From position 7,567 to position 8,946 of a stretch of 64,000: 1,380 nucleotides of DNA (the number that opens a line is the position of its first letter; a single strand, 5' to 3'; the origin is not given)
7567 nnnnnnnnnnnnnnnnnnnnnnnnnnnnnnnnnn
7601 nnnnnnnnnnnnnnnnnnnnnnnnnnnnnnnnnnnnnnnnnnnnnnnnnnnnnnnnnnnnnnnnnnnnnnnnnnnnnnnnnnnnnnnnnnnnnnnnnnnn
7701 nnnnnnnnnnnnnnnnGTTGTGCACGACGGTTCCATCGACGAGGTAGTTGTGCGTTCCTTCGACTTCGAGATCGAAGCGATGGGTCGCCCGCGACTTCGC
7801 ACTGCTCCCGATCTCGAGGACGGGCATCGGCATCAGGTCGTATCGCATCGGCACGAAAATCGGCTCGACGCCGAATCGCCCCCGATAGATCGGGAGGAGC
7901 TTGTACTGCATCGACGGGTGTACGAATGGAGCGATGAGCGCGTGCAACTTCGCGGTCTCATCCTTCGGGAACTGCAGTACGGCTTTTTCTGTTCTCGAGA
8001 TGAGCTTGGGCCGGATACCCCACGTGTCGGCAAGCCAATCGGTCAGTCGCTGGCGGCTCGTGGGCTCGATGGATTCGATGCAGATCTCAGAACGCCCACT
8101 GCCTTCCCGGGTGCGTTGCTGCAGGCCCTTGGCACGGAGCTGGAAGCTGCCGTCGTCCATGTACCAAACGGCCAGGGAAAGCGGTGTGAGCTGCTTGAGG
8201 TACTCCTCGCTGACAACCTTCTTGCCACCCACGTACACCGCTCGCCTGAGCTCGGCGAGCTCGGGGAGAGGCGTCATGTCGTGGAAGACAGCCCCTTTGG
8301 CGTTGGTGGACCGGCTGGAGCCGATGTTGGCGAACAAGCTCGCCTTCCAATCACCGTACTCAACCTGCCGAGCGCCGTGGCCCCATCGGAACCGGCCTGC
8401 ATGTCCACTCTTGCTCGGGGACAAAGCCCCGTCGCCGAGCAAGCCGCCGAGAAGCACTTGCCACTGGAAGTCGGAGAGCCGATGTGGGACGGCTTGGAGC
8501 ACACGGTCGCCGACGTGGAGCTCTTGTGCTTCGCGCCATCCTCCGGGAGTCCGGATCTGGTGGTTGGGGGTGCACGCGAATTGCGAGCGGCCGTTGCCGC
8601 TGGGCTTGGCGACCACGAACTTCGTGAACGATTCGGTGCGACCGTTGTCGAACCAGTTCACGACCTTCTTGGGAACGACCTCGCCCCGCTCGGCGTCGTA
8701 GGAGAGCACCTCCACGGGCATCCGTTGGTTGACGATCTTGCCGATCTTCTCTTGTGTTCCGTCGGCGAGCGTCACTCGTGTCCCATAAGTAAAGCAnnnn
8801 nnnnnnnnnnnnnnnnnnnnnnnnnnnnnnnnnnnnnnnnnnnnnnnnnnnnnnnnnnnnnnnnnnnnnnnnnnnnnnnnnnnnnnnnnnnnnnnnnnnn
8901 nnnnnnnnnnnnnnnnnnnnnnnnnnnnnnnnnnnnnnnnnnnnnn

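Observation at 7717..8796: RecA intein with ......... homing endonuclease at the VMFG|SPETT site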

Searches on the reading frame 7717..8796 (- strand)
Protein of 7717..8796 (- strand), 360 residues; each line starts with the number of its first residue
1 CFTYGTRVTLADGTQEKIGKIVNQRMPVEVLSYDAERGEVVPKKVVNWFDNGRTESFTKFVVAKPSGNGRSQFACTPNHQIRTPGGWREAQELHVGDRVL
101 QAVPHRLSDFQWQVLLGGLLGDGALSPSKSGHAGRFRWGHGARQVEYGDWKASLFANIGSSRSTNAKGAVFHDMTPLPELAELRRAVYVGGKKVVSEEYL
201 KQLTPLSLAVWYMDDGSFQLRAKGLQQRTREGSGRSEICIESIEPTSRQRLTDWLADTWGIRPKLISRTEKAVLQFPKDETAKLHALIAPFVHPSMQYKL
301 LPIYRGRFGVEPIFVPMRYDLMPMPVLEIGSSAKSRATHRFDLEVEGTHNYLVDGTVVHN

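Call 5: search_solved_structures(query=window:7717-8796:-, max_evalue=1, show_alignments=3)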
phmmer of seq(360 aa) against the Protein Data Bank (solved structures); distinct sequences matched with E-value up to 1: 30.
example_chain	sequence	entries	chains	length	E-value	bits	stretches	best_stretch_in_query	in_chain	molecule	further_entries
2imz_A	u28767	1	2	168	2.7e-13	52.8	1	1-109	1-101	Endonuclease PI-MtuI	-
2in0_A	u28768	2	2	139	1.4e-12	50.4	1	1-100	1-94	Endonuclease PI-MtuI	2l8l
2in9_A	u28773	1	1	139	1.8e-12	50.1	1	1-100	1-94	Endonuclease PI-MtuI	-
3igd_A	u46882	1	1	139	4.5e-12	48.7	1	1-100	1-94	Endonuclease PI-MtuI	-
3ifj_A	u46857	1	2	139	5e-12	48.6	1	1-100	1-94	Endonuclease PI-MtuI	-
5k08_A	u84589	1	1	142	6.9e-12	48.1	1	1-100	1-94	RecA mini intein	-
5i0a_A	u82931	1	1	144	7.3e-12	48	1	1-100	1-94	Intein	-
2in8_A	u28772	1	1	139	1.9e-11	46.7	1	1-100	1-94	Endonuclease PI-MtuI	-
7cfv_A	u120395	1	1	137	9.4e-06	27.9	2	29-94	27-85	Spl DnaX mini-intein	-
6x1j_A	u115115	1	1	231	0.011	17.9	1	192-301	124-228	Probable intron-encoded endonuclease 1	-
4kl6_A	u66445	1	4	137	0.018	17.1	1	3-58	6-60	DNA-directed DNA polymerase,Nucleic acid binding, OB-fold, tRNA/helicase-type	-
4lx3_A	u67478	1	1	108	0.028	16.5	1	1-58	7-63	DNA polymerase III, alpha subunit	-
4qfq_A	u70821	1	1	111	0.029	16.5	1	1-58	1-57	DNA polymerase III, alpha subunit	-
1r7m_A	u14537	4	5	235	0.032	16.3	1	185-221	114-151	Intron-encoded endonuclease I-SceI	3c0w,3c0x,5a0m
3ool_A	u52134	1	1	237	0.033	16.3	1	185-220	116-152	Intron encoded endonuclease I-SceI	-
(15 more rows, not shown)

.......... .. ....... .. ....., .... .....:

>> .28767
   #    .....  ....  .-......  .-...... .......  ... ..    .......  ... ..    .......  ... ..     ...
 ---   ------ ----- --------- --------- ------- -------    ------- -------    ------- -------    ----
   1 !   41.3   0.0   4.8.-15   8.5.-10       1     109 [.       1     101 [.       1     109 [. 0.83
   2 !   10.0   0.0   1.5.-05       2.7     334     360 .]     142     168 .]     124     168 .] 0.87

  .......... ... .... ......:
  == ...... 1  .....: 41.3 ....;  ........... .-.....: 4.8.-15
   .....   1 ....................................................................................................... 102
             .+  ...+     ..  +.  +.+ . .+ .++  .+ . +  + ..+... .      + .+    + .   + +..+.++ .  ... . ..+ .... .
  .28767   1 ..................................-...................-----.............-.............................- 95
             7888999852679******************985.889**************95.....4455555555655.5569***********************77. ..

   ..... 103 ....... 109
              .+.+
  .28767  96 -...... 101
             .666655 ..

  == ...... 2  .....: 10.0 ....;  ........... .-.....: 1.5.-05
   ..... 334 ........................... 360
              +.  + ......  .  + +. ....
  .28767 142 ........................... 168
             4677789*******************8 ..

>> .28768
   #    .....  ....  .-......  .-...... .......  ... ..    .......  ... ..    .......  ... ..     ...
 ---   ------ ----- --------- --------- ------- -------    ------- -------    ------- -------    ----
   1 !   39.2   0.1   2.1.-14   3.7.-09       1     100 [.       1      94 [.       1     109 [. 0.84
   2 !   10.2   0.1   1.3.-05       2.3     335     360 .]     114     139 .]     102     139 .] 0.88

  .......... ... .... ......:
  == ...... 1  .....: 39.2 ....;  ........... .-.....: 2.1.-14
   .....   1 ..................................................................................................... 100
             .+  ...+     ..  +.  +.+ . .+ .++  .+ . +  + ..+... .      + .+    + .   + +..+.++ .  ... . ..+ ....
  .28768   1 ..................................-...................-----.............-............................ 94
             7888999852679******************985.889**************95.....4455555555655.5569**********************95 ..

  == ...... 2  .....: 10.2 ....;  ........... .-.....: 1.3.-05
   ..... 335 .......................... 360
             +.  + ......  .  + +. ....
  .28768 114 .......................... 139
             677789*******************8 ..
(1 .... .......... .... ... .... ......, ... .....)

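Call 6: search_protein_families(library=ncbifam, proteins=[window:7717-8796:-], max_evalue=0.1)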
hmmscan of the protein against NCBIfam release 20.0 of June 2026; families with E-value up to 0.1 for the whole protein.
seq(360 aa): 5 families
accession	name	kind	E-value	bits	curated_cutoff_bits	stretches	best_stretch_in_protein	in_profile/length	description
NF005852.0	PRK07773.1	equivalog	1.5e-13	50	780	1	1-126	398-522/886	replicative DNA helicase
NF007072.0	PRK09519.1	equivalog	3.2e-12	45.7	1024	1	1-110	252-353/790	intein-containing recombinase RecA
TIGR01445.1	intein_Nterm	domain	4.5e-11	43.6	24.5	1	1-83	1-83/83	intein N-terminal splicing region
TIGR01443.1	intein_Cterm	domain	1.6e-05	25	15.6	1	340-360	2-23/24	intein C-terminal splicing region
NF052663.1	RtcB_rel_intein2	exception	0.016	14.1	1050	1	1-99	78-170/626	intein-containing RctB family protein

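Call 7: find_homologous_proteins(query=window:7717-8796:-)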
Query seq(360 aa) (360 aa): 1480 proteins with E <= 0.001 among 8000 candidates; the best 120 are listed.
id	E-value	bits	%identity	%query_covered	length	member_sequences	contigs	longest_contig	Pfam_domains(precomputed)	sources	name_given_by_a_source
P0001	2.3e-193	660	76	100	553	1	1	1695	PF03161.19,PF00154.28,PF21096.3,PF14890.12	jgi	jgi:recombination protein RecA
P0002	5.5e-193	659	78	100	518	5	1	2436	PF03161.19,PF00154.28,PF21096.3,PF14890.12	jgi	jgi:recombination protein RecA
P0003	3.9e-192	656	77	100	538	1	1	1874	PF03161.19,PF00154.28,PF21096.3,PF14890.12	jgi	jgi:recombination protein RecA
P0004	5.0e-192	656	77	100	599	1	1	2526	PF03161.19,PF00154.28,PF21096.3,PF14890.12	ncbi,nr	ncbi:MAG TPA: hypothetical protein VGS14_07190, partial [Actinomycetes bacterium]|nr:hypothetical pr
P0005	1.5e-190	651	76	100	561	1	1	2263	PF03161.19,PF00154.28,PF21096.3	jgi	jgi:recombination protein RecA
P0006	2.1e-188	644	76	100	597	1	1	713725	PF03161.19,PF00154.28,PF21096.3,PF14890.12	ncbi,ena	-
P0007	8.5e-188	642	74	100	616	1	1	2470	PF03161.19,PF00154.28,PF21096.3,PF14890.12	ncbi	ncbi:MAG TPA: hypothetical protein VF097_03835, partial [Actinomycetota bacterium]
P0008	9.1e-187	638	75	100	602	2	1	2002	PF06745.20,PF03161.19,PF08423.18,PF00154.28,PF27531.1,PF14890.12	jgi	jgi:recombination protein RecA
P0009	1.6e-186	638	76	100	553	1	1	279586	PF03161.19,PF00154.28,PF21096.3,PF14890.12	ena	-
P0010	3.2e-186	637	76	100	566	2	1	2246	PF03161.19,PF00154.28,PF21096.3,PF14890.12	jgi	jgi:recombination protein RecA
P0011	3.7e-186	636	77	98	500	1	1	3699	PF03161.19,PF00154.28,PF21096.3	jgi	jgi:recombination protein RecA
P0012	6.3e-186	636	75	100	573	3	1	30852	PF03161.19,PF00154.28,PF21096.3,PF14890.12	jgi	jgi:recombination protein RecA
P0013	6.9e-186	635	73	100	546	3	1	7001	PF03161.19,PF00154.28,PF21096.3,PF14890.12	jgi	jgi:recombination protein RecA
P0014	6.9e-186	635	76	100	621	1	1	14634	PF03161.19,PF00154.28,PF21096.3,PF14890.12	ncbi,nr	ncbi:MAG TPA: recombinase RecA, partial [Acidimicrobiales bacterium]|nr:recombinase RecA [Acidimicro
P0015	1.9e-185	634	76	100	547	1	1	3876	PF03161.19,PF00154.28,PF21096.3,PF14890.12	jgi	jgi:recombination protein RecA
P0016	3.7e-185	633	76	100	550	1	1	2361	PF03161.19,PF00154.28,PF21096.3,PF14890.12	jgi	jgi:recombination protein RecA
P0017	6.0e-185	632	74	100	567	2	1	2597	PF03161.19,PF00154.28,PF21096.3,PF14890.12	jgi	jgi:recombination protein RecA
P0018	7.4e-184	629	73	100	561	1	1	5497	PF03161.19,PF00154.28,PF21096.3,PF14890.12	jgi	jgi:recombination protein RecA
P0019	1.6e-183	628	74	100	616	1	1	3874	PF03161.19,PF00154.28,PF21096.3,PF14890.12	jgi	jgi:recombination protein RecA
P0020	1.7e-183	628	74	100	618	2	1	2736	PF03161.19,PF00154.28,PF21096.3,PF14890.12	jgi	jgi:recombination protein RecA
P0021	4.4e-183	626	74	100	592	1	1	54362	PF03161.19,PF00154.28,PF21096.3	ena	-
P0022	5.1e-183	626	74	100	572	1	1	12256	PF03161.19,PF00154.28,PF21096.3,PF14890.12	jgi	jgi:recombination protein RecA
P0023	2.6e-180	617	73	100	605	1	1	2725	PF03161.19,PF00154.28,PF21096.3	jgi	jgi:recombination protein RecA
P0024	4.5e-180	616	74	100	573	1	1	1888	PF03161.19,PF00154.28,PF21096.3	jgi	-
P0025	3.3e-179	614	72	100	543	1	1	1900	PF03161.19,PF00154.28,PF21096.3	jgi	jgi:recombination protein RecA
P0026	6.8e-178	609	74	99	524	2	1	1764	PF03161.19,PF00154.28,PF21096.3,PF14890.12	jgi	-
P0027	1.2e-177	608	71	100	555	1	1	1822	PF03161.19,PF00154.28,PF21096.3,PF14890.12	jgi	jgi:recombination protein RecA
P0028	2.1e-177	608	72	100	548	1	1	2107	PF03161.19,PF00154.28,PF21096.3,PF14890.12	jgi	jgi:recombination protein RecA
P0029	2.4e-177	607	72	100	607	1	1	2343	PF03161.19,PF00154.28,PF21096.3,PF14890.12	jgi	jgi:recombination protein RecA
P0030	1.8e-176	605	72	100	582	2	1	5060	PF03161.19,PF00154.28,PF21096.3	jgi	jgi:recombination protein RecA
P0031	1.2e-175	602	72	100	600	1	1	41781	PF06745.20,PF03161.19,PF08423.18,PF00154.28,PF27531.1,PF14890.12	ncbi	ncbi:MAG TPA: recombinase RecA, partial [Acidimicrobiales bacterium]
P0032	2.9e-175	601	72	100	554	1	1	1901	PF03161.19,PF00154.28,PF21096.3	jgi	jgi:recombination protein RecA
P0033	1.5e-174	598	72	100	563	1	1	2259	PF03161.19,PF00154.28,PF21096.3,PF14890.12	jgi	jgi:recombination protein RecA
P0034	2.1e-174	598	71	100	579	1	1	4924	PF06745.20,PF03161.19,PF00154.28,PF27531.1,PF14890.12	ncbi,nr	ncbi:MAG: recombinase RecA, partial [Acidimicrobiales bacterium]|nr:recombinase RecA [Acidimicrobial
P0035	2.7e-174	597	71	100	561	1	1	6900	PF06745.20,PF03161.19,PF08423.18,PF00154.28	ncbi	ncbi:MAG: recombinase RecA, partial [Acidimicrobiia bacterium]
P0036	8.3e-173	592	69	100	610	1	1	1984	PF03161.19,PF00154.28,PF21096.3,PF14890.12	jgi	jgi:recombination protein RecA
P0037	8.4e-173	592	70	100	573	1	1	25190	PF03161.19,PF00154.28,PF21096.3,PF14890.12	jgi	jgi:recombination protein RecA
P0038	3.0e-172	591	71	100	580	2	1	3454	PF03161.19,PF00154.28,PF21096.3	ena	-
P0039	4.5e-172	590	69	100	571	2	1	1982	PF03161.19,PF00154.28,PF21096.3,PF14890.12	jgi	jgi:recombination protein RecA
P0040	9.4e-172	589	70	100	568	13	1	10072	PF03161.19,PF00154.28,PF21096.3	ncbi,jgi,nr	ncbi:MAG TPA: recombinase RecA, partial [Acidimicrobiales bacterium]|jgi:recombination protein RecA|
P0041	6.2e-171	586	69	100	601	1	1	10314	PF07591.16,PF03161.19,PF00154.28,PF01079.26,PF14890.12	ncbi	ncbi:MAG: hypothetical protein WD225_02280, partial [Ilumatobacteraceae bacterium]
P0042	7.2e-171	586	71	100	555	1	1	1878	PF03161.19,PF00154.28,PF21096.3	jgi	jgi:recombination protein RecA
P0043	3.4e-169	581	70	100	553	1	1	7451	PF03161.19,PF00154.28,PF21096.3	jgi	jgi:recombination protein RecA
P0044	3.9e-169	580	70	100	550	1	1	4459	PF03161.19,PF00154.28,PF21096.3,PF14890.12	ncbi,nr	ncbi:MAG: hypothetical protein M3R01_09660, partial [Actinomycetota bacterium]|nr:hypothetical prote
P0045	1.6e-168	578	70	100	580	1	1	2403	PF03161.19,PF00154.28,PF21096.3,PF14890.12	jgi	jgi:recombination protein RecA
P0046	1.9e-168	578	68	100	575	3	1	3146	PF03161.19,PF00154.28,PF21096.3,PF14890.12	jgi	jgi:recombination protein RecA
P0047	3.6e-166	571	69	100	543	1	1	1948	PF03161.19,PF00154.28,PF21096.3,PF14890.12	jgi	jgi:recombination protein RecA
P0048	1.1e-164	566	68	100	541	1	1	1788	PF03161.19,PF00154.28,PF21096.3,PF14890.12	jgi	-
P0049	6.1e-164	563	69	100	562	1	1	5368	PF03161.19,PF00154.28,PF21096.3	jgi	-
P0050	1.2e-163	562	68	98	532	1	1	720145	PF03161.19,PF00154.28,PF21096.3,PF14890.12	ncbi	-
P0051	1.6e-163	562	69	100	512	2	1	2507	PF03161.19,PF00154.28,PF21096.3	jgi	jgi:recombination protein RecA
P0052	9.5e-163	559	68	100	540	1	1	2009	PF03161.19,PF00154.28,PF21096.3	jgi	jgi:recombination protein RecA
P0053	1.7e-162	558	77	86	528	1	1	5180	PF06745.20,PF03161.19,PF00154.28,PF27531.1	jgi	jgi:recombination protein RecA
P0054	1.0e-161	556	68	100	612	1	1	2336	PF03161.19,PF00154.28,PF21096.3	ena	-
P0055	1.7e-161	555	72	92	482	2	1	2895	PF03161.19,PF00154.28,PF21096.3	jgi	jgi:recombination protein RecA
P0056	4.2e-161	554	68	100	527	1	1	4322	PF03161.19,PF00154.28,PF21096.3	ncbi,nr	ncbi:MAG: recombinase RecA, partial [Actinomycetota bacterium]|nr:recombinase RecA [Actinomycetota b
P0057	5.9e-161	553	69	100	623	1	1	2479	PF07591.16,PF03161.19,PF00154.28,PF21096.3,PF14890.12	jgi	jgi:recombination protein RecA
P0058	1.3e-159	549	68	100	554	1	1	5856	PF03161.19,PF00154.28,PF21096.3,PF14890.12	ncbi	ncbi:MAG TPA: recombinase RecA, partial [Acidimicrobiales bacterium]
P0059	1.7e-159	549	69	98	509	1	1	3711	PF03161.19,PF00154.28,PF21096.3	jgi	jgi:recombination protein RecA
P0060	1.8e-159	549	67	100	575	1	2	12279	PF03161.19,PF00154.28,PF21096.3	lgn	-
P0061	1.5e-158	546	65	100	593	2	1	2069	PF03161.19,PF00154.28,PF21096.3,PF14890.12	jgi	jgi:recombination protein RecA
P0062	1.2e-157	543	65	100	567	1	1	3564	PF03161.19,PF00154.28,PF21096.3,PF14890.12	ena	-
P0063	1.3e-157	542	67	100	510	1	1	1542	PF03161.19,PF00154.28,PF21096.3,PF14890.12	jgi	jgi:recombination protein RecA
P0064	1.4e-157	542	73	89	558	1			PF06745.20,PF03161.19,PF08423.18,PF00154.28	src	-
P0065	1.6e-157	542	66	100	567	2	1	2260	PF07591.16,PF03161.19,PF00154.28,PF21096.3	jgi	jgi:recombination protein RecA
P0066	3.3e-157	541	70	93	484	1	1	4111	PF03161.19,PF00154.28,PF21096.3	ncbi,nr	ncbi:MAG TPA: hypothetical protein VFN21_12180, partial [Acidimicrobiales bacterium]|nr:hypothetical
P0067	4.0e-157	541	73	87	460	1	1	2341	PF03161.19,PF00154.28,PF21096.3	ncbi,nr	ncbi:MAG TPA: recombinase RecA, partial [Actinomycetota bacterium]|nr:recombinase RecA [Actinomyceto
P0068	6.3e-157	540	66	100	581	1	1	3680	PF03161.19,PF00154.28,PF21096.3,PF14890.12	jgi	jgi:recombination protein RecA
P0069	4.7e-156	537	64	100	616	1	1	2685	PF03161.19,PF00154.28,PF21096.3,PF14890.12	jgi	jgi:recombination protein RecA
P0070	5.9e-156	537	65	100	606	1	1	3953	PF06745.20,PF03161.19,PF00154.28,PF27531.1,PF14890.12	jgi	jgi:recombination protein RecA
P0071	7.5e-156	537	64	100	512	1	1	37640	PF03161.19,PF00154.28,PF21096.3,PF14890.12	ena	-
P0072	8.1e-156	537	66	100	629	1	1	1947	PF07591.16,PF03161.19,PF00154.28,PF21096.3,PF14890.12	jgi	jgi:recombination protein RecA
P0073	9.0e-156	536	65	100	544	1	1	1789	PF03161.19,PF00154.28,PF21096.3,PF14890.12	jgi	jgi:recombination protein RecA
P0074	1.3e-155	536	66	100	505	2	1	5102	PF03161.19,PF00154.28,PF21096.3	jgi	jgi:recombination protein RecA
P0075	1.3e-155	536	65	100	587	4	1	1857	PF03161.19,PF00154.28,PF21096.3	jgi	jgi:recombination protein RecA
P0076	8.1e-155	533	64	100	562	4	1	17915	PF03161.19,PF00154.28,PF21096.3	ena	-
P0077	3.3e-154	531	70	94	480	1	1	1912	PF03161.19,PF00154.28,PF21096.3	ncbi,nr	ncbi:MAG TPA: hypothetical protein VHF91_03340, partial [Acidimicrobiales bacterium]|nr:hypothetical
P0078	2.5e-153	528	68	96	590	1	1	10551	PF06745.20,PF03161.19,PF08423.18,PF00154.28,PF27531.1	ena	-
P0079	5.7e-153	527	65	98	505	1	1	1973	PF03161.19,PF00154.28,PF21096.3,PF14890.12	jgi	jgi:recombination protein RecA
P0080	2.2e-152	525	66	100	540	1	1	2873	PF03161.19,PF00154.28,PF21096.3,PF14890.12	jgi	jgi:recombination protein RecA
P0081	3.1e-152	525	69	90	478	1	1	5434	PF03161.19,PF00154.28,PF21096.3,PF14890.12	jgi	jgi:recombination protein RecA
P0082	4.2e-152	524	63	100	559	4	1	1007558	PF03161.19,PF00154.28,PF14890.12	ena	-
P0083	4.7e-152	524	66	100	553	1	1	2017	PF03161.19,PF00154.28,PF21096.3,PF14890.12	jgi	jgi:recombination protein RecA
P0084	2.1e-151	522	74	84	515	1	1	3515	PF06745.20,PF03161.19,PF00154.28,PF27531.1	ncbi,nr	ncbi:MAG TPA: recombinase RecA, partial [Actinomycetota bacterium]|nr:recombinase RecA [Actinomyceto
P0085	3.4e-151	521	67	93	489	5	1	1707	PF03161.19,PF00154.28,PF21096.3,PF14890.12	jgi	jgi:recombination protein RecA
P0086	8.1e-151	520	63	100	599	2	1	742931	PF06745.20,PF03161.19,PF08423.18,PF00154.28,PF27531.1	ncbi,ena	-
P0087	1.8e-150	519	75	84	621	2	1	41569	PF06745.20,PF03161.19,PF00154.28,PF01637.25,PF27531.1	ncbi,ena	-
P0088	3.4e-150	518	63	100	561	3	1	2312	PF03161.19,PF00154.28,PF21096.3,PF14890.12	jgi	jgi:recombination protein RecA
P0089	1.5e-149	516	64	100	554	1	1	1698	PF03161.19,PF00154.28,PF21096.3,PF14890.12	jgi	jgi:recombination protein RecA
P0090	1.7e-149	516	63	100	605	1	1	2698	PF03161.19,PF00154.28,PF21096.3,PF14890.12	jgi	jgi:recombination protein RecA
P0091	2.5e-149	515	67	96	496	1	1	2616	PF03161.19,PF00154.28,PF21096.3,PF14890.12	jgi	jgi:recombination protein RecA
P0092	5.9e-149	514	62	100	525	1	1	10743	PF07591.16,PF03161.19,PF00154.28,PF21096.3,PF14890.12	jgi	jgi:recombination protein RecA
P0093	9.2e-149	513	64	100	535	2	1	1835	PF03161.19,PF00154.28,PF21096.3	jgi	jgi:recombination protein RecA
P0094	9.3e-149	513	62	100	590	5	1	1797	PF03161.19,PF00154.28,PF21096.3,PF14890.12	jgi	jgi:recombination protein RecA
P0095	2.6e-148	512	63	100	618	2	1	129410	PF07591.16,PF03161.19,PF00154.28,PF21096.3,PF14890.12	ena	-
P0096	3.2e-148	512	62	100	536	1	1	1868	PF07591.16,PF03161.19,PF00154.28,PF21096.3,PF14890.12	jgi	jgi:recombination protein RecA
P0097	7.3e-148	510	63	100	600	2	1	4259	PF03161.19,PF00154.28,PF21096.3,PF14890.12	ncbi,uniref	ncbi:MAG: hypothetical protein WEB03_04900, partial [Nitriliruptor sp.]|uniref:recombinase RecA n=1 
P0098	9.8e-148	510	63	100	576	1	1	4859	PF06745.20,PF03161.19,PF00154.28,PF27531.1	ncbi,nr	ncbi:MAG TPA: recombinase RecA, partial [Acidimicrobiales bacterium]|nr:recombinase RecA [Acidimicro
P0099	2.2e-147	509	63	100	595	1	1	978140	PF03161.19,PF00154.28,PF21096.3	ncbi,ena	-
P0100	3.6e-147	508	61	100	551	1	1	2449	PF03161.19,PF00154.28,PF21096.3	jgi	jgi:recombination protein RecA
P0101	3.8e-147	508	65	98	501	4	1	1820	PF03161.19,PF00154.28,PF21096.3,PF14890.12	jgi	jgi:recombination protein RecA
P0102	4.1e-147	508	62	100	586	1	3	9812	PF07591.16,PF03161.19,PF00154.28,PF21096.3,PF14890.12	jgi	jgi:recombination protein RecA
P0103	4.9e-147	508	62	100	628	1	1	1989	PF07591.16,PF03161.19,PF00154.28,PF21096.3,PF14890.12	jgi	jgi:recombination protein RecA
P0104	7.2e-147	507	62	100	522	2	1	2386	PF03161.19,PF00154.28,PF21096.3,PF14890.12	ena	-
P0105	7.7e-147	507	62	100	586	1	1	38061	PF07591.16,PF03161.19,PF00154.28,PF21096.3,PF14890.12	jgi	jgi:recombination protein RecA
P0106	6.1e-146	504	62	100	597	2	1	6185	PF03161.19,PF00154.28,PF21096.3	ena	-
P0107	2.3e-145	502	65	92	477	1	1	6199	PF03161.19,PF00154.28,PF21096.3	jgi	jgi:recombination protein RecA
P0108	2.7e-145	502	67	91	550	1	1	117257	PF07591.16,PF06745.20,PF03161.19,PF00154.28,PF27531.1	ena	-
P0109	8.4e-145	500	69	85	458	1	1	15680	PF03161.19,PF00154.28,PF21096.3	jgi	jgi:recombination protein RecA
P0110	6.5e-144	497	62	100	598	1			PF06745.20,PF03161.19,PF00154.28,PF27531.1,PF14890.12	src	-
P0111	3.2e-143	495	73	84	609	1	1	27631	PF06745.20,PF03161.19,PF08423.18,PF00154.28,PF27531.1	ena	-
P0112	5.0e-143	494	63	100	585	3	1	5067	PF03161.19,PF00154.28,PF21096.3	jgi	jgi:recombination protein RecA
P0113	1.9e-142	493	62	100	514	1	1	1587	PF03161.19,PF00154.28,PF21096.3,PF14890.12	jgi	jgi:recombination protein RecA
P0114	4.6e-142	491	65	93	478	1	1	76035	PF03161.19,PF00154.28,PF21096.3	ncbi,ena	-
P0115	2.0e-141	489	63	100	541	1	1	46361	PF03161.19,PF00154.28,PF21096.3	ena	-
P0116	4.7e-141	488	60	100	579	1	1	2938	PF03161.19,PF00154.28,PF21096.3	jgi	jgi:recombination protein RecA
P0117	5.7e-141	488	63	100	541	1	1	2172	PF03161.19,PF00154.28,PF21096.3,PF14890.12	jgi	-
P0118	6.4e-141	488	61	100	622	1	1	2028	PF03161.19,PF00154.28,PF21096.3,PF14890.12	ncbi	ncbi:MAG TPA: recombinase RecA, partial [Ilumatobacteraceae bacterium]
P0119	6.5e-141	488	62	100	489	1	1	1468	PF03161.19,PF00154.28,PF21096.3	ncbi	ncbi:MAG: intein-containing recombinase RecA, partial [Actinomycetes bacterium]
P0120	1.1e-140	487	68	88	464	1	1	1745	PF03161.19,PF00154.28,PF21096.3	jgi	jgi:recombination protein RecA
